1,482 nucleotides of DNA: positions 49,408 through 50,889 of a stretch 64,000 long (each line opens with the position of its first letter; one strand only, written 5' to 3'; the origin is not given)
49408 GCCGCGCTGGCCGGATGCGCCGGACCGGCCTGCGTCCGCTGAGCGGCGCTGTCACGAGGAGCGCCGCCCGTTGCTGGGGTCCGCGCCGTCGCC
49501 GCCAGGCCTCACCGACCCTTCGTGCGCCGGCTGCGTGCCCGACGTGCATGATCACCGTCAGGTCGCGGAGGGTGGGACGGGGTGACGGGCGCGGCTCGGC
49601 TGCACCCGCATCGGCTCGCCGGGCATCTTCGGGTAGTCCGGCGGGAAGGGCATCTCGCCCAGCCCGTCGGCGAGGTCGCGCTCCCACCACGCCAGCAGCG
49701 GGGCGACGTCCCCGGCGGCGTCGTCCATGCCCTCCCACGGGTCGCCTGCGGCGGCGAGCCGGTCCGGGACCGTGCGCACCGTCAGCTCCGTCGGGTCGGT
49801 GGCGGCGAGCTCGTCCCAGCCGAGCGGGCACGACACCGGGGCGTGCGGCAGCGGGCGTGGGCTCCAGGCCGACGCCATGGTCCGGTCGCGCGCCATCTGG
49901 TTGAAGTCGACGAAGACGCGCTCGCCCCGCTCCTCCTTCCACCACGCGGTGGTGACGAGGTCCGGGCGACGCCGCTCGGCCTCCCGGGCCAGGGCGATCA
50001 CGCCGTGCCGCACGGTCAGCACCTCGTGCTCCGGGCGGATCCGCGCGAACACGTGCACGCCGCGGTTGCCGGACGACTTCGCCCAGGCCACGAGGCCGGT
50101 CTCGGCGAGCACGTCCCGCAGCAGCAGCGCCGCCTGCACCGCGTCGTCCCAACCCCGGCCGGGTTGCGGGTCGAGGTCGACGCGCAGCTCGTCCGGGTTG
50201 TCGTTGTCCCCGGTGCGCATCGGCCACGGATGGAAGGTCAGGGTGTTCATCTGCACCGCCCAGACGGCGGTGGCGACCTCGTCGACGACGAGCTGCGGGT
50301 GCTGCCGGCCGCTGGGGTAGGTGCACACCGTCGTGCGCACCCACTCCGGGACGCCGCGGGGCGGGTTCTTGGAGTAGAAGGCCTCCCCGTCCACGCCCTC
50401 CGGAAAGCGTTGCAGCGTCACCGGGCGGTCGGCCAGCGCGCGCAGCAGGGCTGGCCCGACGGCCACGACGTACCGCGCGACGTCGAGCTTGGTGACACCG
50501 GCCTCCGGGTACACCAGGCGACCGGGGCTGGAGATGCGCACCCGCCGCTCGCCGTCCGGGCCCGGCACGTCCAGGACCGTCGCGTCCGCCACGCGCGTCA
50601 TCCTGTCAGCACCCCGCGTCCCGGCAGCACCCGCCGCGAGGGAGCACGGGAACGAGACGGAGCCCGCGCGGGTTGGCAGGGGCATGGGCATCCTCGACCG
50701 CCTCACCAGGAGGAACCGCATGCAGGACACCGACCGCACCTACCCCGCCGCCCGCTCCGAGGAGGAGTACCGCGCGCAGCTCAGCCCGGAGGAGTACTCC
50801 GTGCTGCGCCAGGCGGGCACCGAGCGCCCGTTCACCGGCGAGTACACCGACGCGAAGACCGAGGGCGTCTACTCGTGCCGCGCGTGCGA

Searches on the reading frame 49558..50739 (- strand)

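Call 47: search_protein_families(library=pfam, proteins=[window:49558-50739:-], max_evalue=0.00001)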
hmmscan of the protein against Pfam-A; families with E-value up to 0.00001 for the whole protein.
window:49558-50739:- (393 aa): 1 family
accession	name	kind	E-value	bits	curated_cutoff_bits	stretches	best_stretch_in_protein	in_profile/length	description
PF21686.3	LigD_Prim-Pol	-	3.7e-91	305.6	27.4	1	83-335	1-254/254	LigD, primase-polymerase domain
